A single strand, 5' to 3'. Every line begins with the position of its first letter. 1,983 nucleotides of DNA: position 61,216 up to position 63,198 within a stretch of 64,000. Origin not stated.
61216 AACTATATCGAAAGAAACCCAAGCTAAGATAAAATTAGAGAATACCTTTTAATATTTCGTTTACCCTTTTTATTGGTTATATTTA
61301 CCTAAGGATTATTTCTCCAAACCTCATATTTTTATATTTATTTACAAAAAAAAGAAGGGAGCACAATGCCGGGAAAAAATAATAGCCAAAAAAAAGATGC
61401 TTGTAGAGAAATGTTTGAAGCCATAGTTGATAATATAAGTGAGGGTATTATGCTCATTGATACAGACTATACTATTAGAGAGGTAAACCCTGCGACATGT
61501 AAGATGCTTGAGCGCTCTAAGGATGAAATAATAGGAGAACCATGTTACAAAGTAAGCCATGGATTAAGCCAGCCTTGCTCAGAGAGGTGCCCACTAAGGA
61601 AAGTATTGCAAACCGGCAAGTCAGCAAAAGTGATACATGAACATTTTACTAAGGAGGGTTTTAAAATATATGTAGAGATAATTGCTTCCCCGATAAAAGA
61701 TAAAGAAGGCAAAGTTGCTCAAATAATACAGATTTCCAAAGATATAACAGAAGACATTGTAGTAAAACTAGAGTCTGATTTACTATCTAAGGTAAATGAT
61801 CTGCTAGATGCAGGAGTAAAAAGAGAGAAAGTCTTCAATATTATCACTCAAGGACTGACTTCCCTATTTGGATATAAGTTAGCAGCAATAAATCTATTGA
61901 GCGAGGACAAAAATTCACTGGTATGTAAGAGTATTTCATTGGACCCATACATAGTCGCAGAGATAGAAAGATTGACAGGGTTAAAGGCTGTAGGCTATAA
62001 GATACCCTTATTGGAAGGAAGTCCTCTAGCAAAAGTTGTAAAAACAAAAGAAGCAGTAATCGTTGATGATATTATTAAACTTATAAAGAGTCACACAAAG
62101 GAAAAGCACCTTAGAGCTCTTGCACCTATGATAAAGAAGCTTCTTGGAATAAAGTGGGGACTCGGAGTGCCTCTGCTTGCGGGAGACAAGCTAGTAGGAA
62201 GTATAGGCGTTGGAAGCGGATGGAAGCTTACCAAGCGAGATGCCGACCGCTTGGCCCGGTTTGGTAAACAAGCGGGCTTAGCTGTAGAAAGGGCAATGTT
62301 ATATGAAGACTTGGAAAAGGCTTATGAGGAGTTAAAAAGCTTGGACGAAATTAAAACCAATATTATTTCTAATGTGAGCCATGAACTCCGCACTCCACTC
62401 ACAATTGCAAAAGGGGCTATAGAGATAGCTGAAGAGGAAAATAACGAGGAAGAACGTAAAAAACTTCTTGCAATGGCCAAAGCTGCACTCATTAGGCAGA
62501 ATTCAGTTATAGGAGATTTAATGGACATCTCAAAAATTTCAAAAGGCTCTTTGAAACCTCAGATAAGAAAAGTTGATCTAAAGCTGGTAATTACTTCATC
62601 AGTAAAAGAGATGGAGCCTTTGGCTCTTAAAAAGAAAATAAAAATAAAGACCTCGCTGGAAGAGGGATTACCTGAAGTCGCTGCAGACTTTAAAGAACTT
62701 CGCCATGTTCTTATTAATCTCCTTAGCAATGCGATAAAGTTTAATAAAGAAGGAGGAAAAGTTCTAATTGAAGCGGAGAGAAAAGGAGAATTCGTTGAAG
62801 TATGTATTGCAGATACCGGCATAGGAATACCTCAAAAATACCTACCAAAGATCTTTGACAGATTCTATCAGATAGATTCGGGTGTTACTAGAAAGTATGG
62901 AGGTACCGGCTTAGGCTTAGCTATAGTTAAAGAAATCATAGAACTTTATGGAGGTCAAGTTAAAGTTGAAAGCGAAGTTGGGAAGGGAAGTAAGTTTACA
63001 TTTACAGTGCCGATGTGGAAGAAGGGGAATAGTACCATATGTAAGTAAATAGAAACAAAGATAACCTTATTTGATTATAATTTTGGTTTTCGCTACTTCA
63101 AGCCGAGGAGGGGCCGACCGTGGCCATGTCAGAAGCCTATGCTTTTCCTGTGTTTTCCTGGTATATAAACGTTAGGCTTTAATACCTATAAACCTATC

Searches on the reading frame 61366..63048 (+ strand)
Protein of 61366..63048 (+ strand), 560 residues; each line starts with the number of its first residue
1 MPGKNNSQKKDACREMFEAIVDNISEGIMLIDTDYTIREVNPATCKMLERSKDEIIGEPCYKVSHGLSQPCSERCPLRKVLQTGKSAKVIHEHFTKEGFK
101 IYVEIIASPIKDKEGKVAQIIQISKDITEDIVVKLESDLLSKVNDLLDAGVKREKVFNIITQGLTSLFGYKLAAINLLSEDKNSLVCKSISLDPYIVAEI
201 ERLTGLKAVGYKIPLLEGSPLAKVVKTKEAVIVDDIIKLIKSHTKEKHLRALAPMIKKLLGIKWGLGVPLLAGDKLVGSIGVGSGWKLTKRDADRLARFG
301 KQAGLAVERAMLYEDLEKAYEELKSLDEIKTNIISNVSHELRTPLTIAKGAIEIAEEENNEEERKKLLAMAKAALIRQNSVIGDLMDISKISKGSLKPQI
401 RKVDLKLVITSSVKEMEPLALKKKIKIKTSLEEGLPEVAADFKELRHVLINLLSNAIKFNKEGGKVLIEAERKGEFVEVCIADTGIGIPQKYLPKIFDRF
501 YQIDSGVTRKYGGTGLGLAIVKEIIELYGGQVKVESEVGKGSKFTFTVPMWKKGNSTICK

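Call 74: search_protein_families(library=ncbifam, proteins=[window:61366-63048:+], max_evalue=0.00001)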
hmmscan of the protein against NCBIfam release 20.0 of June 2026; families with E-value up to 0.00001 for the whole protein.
window:61366-63048:+ (560 aa): 84 families (the best 25 are shown)
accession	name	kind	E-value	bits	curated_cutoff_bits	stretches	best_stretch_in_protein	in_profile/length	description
NF046044.1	PnpS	equivalog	1.5e-77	261.3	400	2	322-549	162-390/390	two-component system histidine kinase PnpS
NF047874.1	MASE3_PAS_HK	subfamily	3.8e-65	220.9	560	2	313-552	381-626/655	MASE3 domain-containing sensor histidine kinase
TIGR02966.1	phoR_proteo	equivalog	1.3e-64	218.4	334.2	1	322-547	106-332/333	phosphate regulon sensor histidine kinase PhoR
NF033092.0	HK_WalK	equivalog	8.2e-63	212.9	725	1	325-550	367-594/594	cell wall metabolism sensor histidine kinase WalK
NF008468.0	PRK11360.1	equivalog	3.5e-56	190.8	646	2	333-556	399-614/616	two-component system sensor histidine kinase AtoS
NF006800.0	PRK09303.1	equivalog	4e-50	170.9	342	1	315-553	136-380/383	histidine kinase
NF045911.1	TCSHisKinNblS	equivalog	1.4e-49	169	1000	1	325-549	383-619/621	two-component system sensor histidine kinase NblS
NF041735.1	hist_kin_RppB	equivalog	1.6e-48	165.6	400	1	334-549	220-438/438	two-component system sensor histidine kinase RppB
NF041947.1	LuxQ_Vibrio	equivalog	3.9e-46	157.4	1200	1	318-553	460-699/843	quorum-sensing autoinducer 2 sensor kinase/phosphatase LuxQ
NF040691.1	MtrAB_MtrB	equivalog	4.2e-46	158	450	1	305-551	246-493/507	MtrAB system histidine kinase MtrB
TIGR02956.1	TMAO_torS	equivalog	5.5e-46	157.2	676.5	1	318-552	452-684/967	TMAO reductase system sensor histidine kinase/response regulator TorS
NF008099.0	PRK10841.1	equivalog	1.9e-45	155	920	1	329-554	469-694/949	two-component system sensor histidine kinase RcsC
NF041832.1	near_NosP_CTERM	subfamily_domain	5e-44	150.9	400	1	330-553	7-228/370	NahK/ErcS family hybrid sensor histidine kinase/response regulator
NF047465.1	hybrid_HK_LvrA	exception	5.1e-44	150.5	1200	1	314-551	186-423/819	hybrid histidine kinase/response regulator LvrA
NF008302.0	PRK11091.1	equivalog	1.3e-43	149.3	838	1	318-550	271-505/779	aerobic respiration two-component sensor histidine kinase ArcB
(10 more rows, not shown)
